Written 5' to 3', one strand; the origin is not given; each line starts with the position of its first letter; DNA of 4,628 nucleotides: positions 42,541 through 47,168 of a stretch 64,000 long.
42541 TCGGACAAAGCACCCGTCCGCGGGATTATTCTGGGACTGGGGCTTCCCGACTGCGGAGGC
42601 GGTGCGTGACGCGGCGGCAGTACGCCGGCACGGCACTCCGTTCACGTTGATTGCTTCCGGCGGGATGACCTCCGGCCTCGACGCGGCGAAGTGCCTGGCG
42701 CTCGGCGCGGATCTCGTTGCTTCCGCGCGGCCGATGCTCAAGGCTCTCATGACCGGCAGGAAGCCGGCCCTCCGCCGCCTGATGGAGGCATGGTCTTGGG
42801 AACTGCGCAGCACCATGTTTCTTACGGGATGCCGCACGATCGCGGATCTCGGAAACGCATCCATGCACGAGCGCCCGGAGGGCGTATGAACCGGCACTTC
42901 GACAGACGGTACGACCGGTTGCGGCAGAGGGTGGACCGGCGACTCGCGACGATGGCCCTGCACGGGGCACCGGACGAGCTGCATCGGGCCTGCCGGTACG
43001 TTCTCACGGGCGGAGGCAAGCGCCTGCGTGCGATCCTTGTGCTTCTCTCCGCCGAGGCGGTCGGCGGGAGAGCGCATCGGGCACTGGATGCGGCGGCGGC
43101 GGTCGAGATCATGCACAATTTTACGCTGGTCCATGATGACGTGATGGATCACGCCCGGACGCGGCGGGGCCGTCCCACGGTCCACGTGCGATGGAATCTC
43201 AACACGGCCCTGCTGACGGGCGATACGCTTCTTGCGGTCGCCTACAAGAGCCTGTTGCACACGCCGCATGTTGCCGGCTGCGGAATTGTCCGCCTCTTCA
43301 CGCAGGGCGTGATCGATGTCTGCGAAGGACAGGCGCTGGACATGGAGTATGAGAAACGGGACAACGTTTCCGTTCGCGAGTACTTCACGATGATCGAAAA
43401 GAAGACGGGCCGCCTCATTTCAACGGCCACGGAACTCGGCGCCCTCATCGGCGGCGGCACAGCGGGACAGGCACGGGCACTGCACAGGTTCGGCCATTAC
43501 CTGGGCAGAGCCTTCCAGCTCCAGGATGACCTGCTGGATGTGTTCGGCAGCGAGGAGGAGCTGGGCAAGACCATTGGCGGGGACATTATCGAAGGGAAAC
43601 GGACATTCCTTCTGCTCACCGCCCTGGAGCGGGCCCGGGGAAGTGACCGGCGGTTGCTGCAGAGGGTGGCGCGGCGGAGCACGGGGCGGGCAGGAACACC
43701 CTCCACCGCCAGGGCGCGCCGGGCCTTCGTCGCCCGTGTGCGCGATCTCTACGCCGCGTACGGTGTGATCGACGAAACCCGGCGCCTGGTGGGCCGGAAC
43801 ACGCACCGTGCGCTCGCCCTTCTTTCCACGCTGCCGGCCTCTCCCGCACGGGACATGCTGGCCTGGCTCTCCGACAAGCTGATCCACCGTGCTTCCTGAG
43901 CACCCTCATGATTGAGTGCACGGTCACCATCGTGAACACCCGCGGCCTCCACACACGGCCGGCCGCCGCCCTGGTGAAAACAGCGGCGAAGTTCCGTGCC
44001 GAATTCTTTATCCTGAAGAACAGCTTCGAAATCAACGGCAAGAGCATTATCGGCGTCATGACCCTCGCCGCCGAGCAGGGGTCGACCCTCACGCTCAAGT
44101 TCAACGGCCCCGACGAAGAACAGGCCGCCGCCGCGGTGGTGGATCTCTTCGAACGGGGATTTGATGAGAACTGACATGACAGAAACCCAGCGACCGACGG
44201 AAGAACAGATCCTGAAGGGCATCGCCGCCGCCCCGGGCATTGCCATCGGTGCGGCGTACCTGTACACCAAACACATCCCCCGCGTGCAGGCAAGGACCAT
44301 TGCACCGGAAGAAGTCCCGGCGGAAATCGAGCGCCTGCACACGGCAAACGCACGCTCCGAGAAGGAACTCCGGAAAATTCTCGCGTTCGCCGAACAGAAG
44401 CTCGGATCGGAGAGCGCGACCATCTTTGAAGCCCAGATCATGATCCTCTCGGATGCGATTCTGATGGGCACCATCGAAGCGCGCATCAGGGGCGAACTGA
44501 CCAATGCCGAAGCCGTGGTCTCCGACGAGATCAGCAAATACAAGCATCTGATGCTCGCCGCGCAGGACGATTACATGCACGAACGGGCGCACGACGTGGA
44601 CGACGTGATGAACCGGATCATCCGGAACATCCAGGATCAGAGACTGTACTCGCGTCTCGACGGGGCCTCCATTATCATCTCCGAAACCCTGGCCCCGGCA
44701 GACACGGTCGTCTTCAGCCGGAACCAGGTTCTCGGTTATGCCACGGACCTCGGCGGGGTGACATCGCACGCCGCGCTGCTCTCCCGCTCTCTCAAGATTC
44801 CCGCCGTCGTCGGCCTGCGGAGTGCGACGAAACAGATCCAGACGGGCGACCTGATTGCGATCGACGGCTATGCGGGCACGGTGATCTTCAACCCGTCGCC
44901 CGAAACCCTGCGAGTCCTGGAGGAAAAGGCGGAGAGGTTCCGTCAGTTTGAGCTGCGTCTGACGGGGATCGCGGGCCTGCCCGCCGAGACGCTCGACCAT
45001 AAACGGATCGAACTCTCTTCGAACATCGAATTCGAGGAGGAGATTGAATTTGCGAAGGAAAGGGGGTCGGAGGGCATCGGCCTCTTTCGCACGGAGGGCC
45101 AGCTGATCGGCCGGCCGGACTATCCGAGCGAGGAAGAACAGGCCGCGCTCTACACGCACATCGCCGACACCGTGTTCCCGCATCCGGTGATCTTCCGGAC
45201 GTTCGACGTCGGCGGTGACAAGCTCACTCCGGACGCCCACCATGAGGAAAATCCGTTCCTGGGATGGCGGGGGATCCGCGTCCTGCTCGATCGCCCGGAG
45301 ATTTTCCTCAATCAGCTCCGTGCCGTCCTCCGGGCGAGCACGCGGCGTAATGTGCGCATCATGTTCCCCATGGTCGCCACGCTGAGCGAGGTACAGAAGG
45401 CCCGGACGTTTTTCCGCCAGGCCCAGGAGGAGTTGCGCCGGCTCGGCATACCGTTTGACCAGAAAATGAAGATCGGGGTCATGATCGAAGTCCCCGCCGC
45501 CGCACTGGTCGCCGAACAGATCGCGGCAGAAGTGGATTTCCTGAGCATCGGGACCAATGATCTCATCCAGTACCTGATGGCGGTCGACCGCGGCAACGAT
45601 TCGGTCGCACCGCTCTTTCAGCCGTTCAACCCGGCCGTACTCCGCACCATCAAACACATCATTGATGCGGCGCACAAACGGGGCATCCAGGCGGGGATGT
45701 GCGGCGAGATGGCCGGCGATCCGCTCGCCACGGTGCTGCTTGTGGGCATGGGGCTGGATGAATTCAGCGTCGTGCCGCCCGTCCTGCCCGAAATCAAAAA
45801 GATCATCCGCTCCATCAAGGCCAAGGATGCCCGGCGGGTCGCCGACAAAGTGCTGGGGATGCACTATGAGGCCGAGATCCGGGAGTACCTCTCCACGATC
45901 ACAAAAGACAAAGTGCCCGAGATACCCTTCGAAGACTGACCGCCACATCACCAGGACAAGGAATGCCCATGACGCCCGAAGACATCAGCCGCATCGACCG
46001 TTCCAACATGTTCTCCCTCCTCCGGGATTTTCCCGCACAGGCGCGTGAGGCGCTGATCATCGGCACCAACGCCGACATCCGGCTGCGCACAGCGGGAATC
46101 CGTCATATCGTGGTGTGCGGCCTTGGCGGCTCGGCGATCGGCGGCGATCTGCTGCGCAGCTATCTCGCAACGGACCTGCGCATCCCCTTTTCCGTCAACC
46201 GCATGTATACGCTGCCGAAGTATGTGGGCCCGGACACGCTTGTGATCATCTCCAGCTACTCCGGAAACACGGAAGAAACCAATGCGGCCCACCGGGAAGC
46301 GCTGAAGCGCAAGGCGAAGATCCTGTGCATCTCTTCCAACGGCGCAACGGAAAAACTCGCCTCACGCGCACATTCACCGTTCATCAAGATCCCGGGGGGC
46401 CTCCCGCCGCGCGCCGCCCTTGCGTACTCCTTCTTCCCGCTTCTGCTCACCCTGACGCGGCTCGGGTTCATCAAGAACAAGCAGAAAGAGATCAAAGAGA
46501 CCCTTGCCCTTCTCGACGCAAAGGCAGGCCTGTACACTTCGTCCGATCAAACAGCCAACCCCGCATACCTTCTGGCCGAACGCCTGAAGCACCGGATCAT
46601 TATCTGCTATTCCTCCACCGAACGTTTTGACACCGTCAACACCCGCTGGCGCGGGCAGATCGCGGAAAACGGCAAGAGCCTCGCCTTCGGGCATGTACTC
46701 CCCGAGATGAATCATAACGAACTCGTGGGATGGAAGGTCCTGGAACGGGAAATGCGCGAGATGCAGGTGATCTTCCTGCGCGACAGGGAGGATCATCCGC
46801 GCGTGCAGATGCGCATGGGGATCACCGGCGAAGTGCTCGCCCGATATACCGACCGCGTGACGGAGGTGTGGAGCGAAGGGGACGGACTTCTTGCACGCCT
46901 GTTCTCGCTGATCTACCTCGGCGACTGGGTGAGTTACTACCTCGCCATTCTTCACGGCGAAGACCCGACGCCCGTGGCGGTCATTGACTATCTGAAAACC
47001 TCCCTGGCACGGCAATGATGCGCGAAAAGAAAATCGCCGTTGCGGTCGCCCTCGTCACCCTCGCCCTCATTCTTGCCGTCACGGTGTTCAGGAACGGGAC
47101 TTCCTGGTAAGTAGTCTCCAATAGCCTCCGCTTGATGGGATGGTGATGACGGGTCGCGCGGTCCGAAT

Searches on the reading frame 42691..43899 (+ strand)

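Call 41: search_protein_families(library=pfam, proteins=[window:42691-43899:+], max_evalue=0.001)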
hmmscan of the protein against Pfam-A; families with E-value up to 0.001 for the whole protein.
window:42691-43899:+ (402 aa): 1 family
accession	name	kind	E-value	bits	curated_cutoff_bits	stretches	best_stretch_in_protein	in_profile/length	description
PF00348.22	polyprenyl_synt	-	2.6e-72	243.5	27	1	96-330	3-237/251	Polyprenyl synthetase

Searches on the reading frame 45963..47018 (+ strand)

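Call 41: search_protein_families(library=pfam, proteins=[window:45963-47018:+], max_evalue=0.001)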
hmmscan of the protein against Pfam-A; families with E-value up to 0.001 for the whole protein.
window:45963-47018:+ (351 aa): 2 families
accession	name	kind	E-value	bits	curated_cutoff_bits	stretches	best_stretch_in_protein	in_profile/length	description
PF10432.14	bact-PGI_C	-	5.1e-53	179.5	24.5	1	198-348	2-151/151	Bacterial phospho-glucose isomerase C-terminal SIS domain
PF01380.27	SIS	-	6.9e-09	36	25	1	47-128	6-91/131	SIS domain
